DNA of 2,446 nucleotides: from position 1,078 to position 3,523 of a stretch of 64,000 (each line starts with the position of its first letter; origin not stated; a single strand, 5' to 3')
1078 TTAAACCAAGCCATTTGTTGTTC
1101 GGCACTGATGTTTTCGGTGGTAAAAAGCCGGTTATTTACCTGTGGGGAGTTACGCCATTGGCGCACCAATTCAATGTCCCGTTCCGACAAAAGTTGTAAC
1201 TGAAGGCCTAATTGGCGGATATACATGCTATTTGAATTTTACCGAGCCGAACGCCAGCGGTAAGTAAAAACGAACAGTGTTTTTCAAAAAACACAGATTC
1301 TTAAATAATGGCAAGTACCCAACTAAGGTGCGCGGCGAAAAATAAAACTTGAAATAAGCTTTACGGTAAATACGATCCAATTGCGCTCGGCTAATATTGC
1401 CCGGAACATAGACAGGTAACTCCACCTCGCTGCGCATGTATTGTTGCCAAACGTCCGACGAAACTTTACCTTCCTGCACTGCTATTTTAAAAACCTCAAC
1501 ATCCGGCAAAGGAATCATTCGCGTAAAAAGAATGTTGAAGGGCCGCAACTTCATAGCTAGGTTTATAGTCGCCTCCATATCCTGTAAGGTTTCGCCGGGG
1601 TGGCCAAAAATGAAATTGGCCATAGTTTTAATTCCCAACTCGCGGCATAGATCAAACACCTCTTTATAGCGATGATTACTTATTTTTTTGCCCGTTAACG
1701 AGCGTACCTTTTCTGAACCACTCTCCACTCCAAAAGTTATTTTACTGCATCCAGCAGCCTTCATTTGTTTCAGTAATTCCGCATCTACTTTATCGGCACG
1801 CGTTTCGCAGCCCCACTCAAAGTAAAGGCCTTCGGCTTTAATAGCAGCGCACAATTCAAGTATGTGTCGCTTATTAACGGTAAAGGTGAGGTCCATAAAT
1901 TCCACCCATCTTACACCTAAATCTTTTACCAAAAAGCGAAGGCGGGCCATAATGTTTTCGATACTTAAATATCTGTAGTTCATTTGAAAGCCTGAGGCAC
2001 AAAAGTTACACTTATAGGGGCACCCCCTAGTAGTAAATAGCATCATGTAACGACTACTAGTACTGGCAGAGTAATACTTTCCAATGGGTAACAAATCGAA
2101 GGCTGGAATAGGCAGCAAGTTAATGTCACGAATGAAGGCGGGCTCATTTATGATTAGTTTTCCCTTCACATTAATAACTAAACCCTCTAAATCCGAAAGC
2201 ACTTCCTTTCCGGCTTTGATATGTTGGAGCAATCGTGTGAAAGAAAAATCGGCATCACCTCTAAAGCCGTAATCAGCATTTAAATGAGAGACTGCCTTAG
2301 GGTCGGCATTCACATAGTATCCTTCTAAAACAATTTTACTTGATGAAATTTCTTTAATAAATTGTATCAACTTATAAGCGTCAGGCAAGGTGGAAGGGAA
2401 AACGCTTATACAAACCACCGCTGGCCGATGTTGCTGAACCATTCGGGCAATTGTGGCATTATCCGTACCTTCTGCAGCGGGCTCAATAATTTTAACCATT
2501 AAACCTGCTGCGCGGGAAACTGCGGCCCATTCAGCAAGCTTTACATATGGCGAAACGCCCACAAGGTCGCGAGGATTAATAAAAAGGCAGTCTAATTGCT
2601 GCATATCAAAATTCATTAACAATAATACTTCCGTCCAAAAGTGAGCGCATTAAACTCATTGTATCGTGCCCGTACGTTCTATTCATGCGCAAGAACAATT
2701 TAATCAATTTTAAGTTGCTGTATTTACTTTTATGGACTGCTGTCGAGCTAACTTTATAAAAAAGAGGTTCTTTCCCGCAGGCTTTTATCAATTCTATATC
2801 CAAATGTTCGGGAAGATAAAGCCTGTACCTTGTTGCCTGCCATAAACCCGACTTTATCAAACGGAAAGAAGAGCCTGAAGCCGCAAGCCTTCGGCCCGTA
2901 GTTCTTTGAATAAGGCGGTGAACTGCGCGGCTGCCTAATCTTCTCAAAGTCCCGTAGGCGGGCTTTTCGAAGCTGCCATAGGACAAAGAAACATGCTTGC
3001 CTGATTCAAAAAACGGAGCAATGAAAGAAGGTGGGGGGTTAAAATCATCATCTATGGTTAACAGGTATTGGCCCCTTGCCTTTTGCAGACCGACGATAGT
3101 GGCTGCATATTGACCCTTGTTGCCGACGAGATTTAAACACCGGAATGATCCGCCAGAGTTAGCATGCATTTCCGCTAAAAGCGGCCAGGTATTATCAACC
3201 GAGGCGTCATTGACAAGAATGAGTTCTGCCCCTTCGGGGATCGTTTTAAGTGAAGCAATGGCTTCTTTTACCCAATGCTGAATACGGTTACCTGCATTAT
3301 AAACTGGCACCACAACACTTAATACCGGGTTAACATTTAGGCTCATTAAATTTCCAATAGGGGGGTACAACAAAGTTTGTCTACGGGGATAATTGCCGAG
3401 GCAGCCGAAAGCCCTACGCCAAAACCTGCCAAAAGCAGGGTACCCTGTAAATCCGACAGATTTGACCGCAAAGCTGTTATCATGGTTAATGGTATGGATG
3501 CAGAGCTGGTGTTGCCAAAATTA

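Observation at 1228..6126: KASIII-ACP-adenylase cassette coupled to a GT2 and a cobalamin radical SAM enzyme; a second radical SAM paralog at 14866-16467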

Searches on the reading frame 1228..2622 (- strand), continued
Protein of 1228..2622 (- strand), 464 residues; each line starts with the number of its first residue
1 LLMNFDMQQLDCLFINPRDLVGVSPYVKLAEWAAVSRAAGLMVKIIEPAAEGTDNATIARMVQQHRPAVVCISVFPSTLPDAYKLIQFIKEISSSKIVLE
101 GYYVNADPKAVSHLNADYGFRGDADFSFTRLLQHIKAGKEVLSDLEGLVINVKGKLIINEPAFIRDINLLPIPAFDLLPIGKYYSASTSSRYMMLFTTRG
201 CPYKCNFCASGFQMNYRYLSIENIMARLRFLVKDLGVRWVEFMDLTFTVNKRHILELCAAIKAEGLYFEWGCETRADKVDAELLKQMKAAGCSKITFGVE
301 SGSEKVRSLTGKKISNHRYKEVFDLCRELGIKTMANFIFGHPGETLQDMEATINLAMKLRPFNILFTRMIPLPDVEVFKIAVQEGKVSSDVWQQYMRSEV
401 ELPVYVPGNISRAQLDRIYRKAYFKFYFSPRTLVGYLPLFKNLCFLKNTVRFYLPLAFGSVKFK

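Call 84: search_protein_families(library=pfam, proteins=[L081:2065-6807:+, L081:6846-7616:+, L081:7731-8927:+, L081:8947-9891:+, L081:9884-11470:+, L081:11460-12185:+, L081:12244-14166:+, L081:13943-15229:+, L081:15266-16351:+], max_evalue=0.0001)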
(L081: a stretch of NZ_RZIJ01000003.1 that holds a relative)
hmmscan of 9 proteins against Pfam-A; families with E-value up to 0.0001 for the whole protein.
L081:2065-6807:+ (1580 aa): 18 families
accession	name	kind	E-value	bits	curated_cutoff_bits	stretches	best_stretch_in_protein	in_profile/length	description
PF13414.12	TPR_11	-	4e-85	279.7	26.8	6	859-900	1-42/42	TPR repeat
PF00515.34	TPR_1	-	1.9e-79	258.9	27.8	1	71-103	1-33/34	Tetratricopeptide repeat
PF07719.23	TPR_2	-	1.3e-72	234.4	27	1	71-104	1-34/34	Tetratricopeptide repeat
PF13432.12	TPR_16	-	4.2e-70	232.1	32.7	7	858-918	3-63/65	Tetratricopeptide repeat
PF13431.12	TPR_17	-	8.7e-65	210.1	24.4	0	874-906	1-33/34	Tetratricopeptide repeat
PF13424.12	TPR_12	-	1.9e-64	214.2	30.1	7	851-915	2-74/77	Tetratricopeptide repeat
PF13181.12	TPR_8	-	1.2e-59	193.8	25.7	0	71-103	1-33/34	Tetratricopeptide repeat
PF14559.12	TPR_19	-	3.2e-46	156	25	3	15-68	3-56/68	Tetratricopeptide repeat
PF13374.12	TPR_10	-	3.9e-36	122.4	27.5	0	76-100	7-31/42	Tetratricopeptide repeat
PF13428.12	TPR_14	-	3.6e-33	111.1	23.5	0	140-180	2-42/44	Tetratricopeptide repeat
PF13176.12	TPR_7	-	2.7e-26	89.8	27.9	0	39-65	1-27/36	Tetratricopeptide repeat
PF13371.12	TPR_9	-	1.7e-21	76.4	35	0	1204-1269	8-73/73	Tetratricopeptide repeat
PF23914.1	TPR_CcmH_CycH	-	1.3e-15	58.1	42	0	754-839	56-142/158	Cytochrome c-type biogenesis protein H TPR domain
PF12895.13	ANAPC3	-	3.2e-12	47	27.2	0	17-95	3-80/82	Anaphase-promoting complex, cyclosome, subunit 3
PF24575.1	TPR_Slam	-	9.7e-10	39.2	35.2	0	779-839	42-102/104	Surface lipoprotein assembly modifier, N-terminal TPR repeats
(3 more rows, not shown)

L081:6846-7616:+ (256 aa): 0 families

L081:7731-8927:+ (398 aa): 3 families
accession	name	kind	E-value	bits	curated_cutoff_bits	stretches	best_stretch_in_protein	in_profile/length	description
PF01041.23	DegT_DnrJ_EryC1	-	7.1e-83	279.2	19.8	1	21-369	5-335/360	DegT/DnrJ/EryC1/StrS aminotransferase family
PF00155.27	Aminotran_1_2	-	6.9e-07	29.2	19.7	1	42-139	44-151/361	Aminotransferase class I and II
PF01212.27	Beta_elim_lyase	-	9.8e-05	22.2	27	0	40-136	32-123/288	Beta-eliminating lyase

L081:8947-9891:+ (314 aa): 7 families
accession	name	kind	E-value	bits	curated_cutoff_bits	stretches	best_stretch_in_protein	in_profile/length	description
PF01370.27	Epimerase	-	7.4e-29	101.3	20.9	1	7-236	1-240/240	NAD dependent epimerase/dehydratase family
PF16363.11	GDP_Man_Dehyd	-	7.8e-16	58.9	27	1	8-220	1-235/332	GDP-mannose 4,6 dehydratase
PF04321.23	RmlD_sub_bind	-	1.5e-11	44.4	27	1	6-177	2-157/287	RmlD substrate binding domain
PF05368.20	NmrA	-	5.4e-10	39.8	27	1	4-96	2-93/298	NmrA-like family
PF01073.25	3Beta_HSD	-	1.6e-07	31.1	22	1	8-83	1-77/280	3-beta hydroxysteroid dehydrogenase/isomerase family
PF13460.12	NAD_binding_10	-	1.7e-06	28.4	27.2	1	11-77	1-65/184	NAD(P)H-binding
PF02719.21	Polysacc_synt_2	-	4.1e-05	23.3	20.2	0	7-161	1-153/293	Polysaccharide biosynthesis protein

L081:9884-11470:+ (528 aa): 2 families
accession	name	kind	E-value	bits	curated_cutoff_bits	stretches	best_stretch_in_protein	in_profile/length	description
PF02310.24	B12-binding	-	1.9e-17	63.7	32.1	1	40-161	7-120/121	B12 binding domain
PF04055.27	Radical_SAM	-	1.2e-16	61.8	29.5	1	241-409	1-166/166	Radical SAM superfamily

L081:11460-12185:+ (241 aa): 2 families
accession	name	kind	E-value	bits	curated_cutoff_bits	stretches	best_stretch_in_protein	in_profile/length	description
PF00483.29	NTP_transferase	-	2.5e-25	89.9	21.2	1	14-231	4-237/245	Nucleotidyl transferase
PF12804.13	NTP_transf_3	-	9.4e-11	42.6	27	1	13-141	2-121/160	MobA-like NTP transferase domain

L081:12244-14166:+ (640 aa): 3 families
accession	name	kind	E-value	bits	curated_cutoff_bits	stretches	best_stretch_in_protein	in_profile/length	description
PF00676.26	E1_dh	-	1.1e-57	195.7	22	1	338-631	2-299/300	Dehydrogenase E1 component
PF02775.26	TPP_enzyme_C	-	1.8e-06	28.3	21.9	1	436-500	26-84/151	Thiamine pyrophosphate enzyme, C-terminal TPP binding domain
PF13292.11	DXP_synthase_N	-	3.5e-06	26.9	21.2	1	440-505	113-178/274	1-deoxy-D-xylulose-5-phosphate synthase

L081:13943-15229:+ (428 aa): 2 families
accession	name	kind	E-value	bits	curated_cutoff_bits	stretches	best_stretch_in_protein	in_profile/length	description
PF02779.29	Transket_pyr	-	6e-36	124.1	27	1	85-257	5-173/174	Transketolase, pyrimidine binding domain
PF02780.25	Transketolase_C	-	6.6e-29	100.8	25.9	1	272-392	1-122/124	Transketolase, C-terminal domain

L081:15266-16351:+ (361 aa): 0 families

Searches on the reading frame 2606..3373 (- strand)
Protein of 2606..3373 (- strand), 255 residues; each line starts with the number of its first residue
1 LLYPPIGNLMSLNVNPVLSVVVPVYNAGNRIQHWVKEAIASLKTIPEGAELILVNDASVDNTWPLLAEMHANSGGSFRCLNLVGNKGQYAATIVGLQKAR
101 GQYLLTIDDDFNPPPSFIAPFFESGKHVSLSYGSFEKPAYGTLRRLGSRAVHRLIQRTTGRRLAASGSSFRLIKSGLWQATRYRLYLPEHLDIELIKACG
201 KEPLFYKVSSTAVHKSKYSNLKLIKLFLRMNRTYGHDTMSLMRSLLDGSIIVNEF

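Call 5: search_protein_families(library=pfam, proteins=[window:2606-3373:-], max_evalue=0.01)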
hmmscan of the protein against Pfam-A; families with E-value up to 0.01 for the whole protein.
window:2606-3373:- (255 aa): 3 families
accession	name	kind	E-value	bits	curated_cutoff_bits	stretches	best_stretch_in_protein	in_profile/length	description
PF00535.33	Glycos_transf_2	-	4.2e-19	69.5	23.3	1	19-123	1-101/168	Glycosyl transferase family 2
PF10111.15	Glyco_tranf_2_2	-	0.0024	17.9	27.3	1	19-110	1-91/276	Glycosyltransferase like family 2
PF13641.12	Glyco_tranf_2_3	-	0.0093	16.4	27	0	18-119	3-105/230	Glycosyltransferase like family 2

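Call 6: search_protein_families(library=ncbifam, proteins=[window:2606-3373:-], max_evalue=0.01)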
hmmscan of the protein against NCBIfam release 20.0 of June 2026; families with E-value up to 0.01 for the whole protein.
window:2606-3373:- (255 aa): 14 families
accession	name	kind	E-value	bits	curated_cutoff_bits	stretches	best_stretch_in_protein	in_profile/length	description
NF007986.1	PRK10714.1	equivalog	2e-19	69.8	529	1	18-233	8-225/316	undecaprenyl-phosphate 4-deoxy-4-formamido-L-arabinose transferase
NF041875.1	EPS_EpsD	equivalog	1.9e-13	50.5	370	1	18-120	1-99/325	exopolysaccharide biosynthesis glycosyltransferase EpsD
NF047588.1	GlcsyltransPgfSStrep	equivalog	4.6e-12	45.8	500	1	18-124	3-109/308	glycosyltransferase PgfS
TIGR03937.1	PgaC_IcaA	equivalog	9e-11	41.3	422.3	1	12-110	41-135/407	poly-beta-1,6-N-acetyl-D-glucosamine synthase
NF007482.0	PRK10073.1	equivalog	9.7e-11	41.2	423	1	13-110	3-95/334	glycosyltransferase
NF047683.1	TeichurnBiosyTuaG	equivalog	2.9e-09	36.9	400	1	13-110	3-96/252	teichuronic acid biosynthesis protein TuaG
TIGR03965.1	mycofact_glyco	equivalog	6.7e-07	28.5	280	1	15-117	73-171/467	mycofactocin biosynthesis glycosyltransferase MftF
TIGR03111.1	glyc2_xrt_Gpos1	hypoth_equivalog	4.9e-06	25.6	363.95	1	12-110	45-141/439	TIGR03111 family XrtG-associated glycosyltransferase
TIGR04283.1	glyco_like_mftF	equivalog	1.9e-05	24.4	182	1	18-118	1-90/221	TIGR04283 family arsenosugar biosynthesis glycosyltransferase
NF038302.1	EPS_HpsE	equivalog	3.1e-05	23.1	300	1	18-123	3-109/307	hormogonium polysaccharide biosynthesis glycosyltransferase HpsE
NF050050.1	ProtGlycPglI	equivalog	0.00058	19.3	500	1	16-110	2-93/306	GalNAc(5)-diNAcBac-PP-undecaprenol beta-1,3-glucosyltransferase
TIGR04242.1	nodulat_NodC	equivalog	0.00058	18.9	550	1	10-110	42-141/395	chitooligosaccharide synthase NodC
NF053739.1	GlytfEpsEBac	equivalog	0.0013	17.8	450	1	16-110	1-92/265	glycosyltransferase EpsE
NF010496.0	PRK13915.1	equivalog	0.0052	15.9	262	1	6-117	21-134/307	glucosyl-3-phosphoglycerate synthase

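Call 38: search_solved_structures(query=window:2606-3346:-, max_evalue=0.001)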
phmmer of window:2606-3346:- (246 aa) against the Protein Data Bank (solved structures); distinct sequences matched with E-value up to 0.001: 15.
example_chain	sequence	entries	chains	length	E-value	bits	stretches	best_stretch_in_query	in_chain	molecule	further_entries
9hwj_A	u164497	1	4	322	1.3e-15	60.8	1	9-222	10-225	Undecaprenyl-phosphate 4-deoxy-4-formamido-L-arabinose transferase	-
9bhc_C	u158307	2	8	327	9.1e-14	54.8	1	9-169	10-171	Undecaprenyl-phosphate 4-deoxy-4-formamido-L-arabinose transferase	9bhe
8vxh_A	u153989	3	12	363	1.2e-13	54.4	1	9-168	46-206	Undecaprenyl-phosphate 4-deoxy-4-formamido-L-arabinose transferase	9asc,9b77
5eke_A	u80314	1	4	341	1.3e-10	44.4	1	4-168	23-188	Uncharacterized glycosyltransferase sll0501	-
5ekp_C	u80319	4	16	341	1.3e-10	44.4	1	4-168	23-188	Uncharacterized glycosyltransferase sll0501 | Glycosyltransferase sll0501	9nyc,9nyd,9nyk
9nye_A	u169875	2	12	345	1.4e-10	44.4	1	4-168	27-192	Glycosyltransferase sll0501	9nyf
2z87_A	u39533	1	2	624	6.6e-08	35.6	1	6-118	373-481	Chondroitin synthase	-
2z86_A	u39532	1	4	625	6.6e-08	35.6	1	6-118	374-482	Chondroitin synthase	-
5hea_A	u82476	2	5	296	2.2e-06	30.6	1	7-103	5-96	Putative glycosyltransferase (GalT1)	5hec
5mlz_A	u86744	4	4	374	5.1e-06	29.4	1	9-119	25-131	Dolichol monophosphate mannose synthase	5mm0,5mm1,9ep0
8vh7_A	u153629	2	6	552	1.4e-05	28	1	4-101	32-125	Heparosan synthase B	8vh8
8viw_A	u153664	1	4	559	1.4e-05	28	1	4-101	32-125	Heparosan synthase B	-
6p61_A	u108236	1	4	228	0.00026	23.8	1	6-103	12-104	Glycosyltransferase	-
3bcv_A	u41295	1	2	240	0.00081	22.2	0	5-102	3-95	Putative glycosyltransferase protein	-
9jma_A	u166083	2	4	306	0.00088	22.1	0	9-106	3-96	GalNAc(5)-diNAcBac-PP-undecaprenol beta-1,3-glucosyltransferase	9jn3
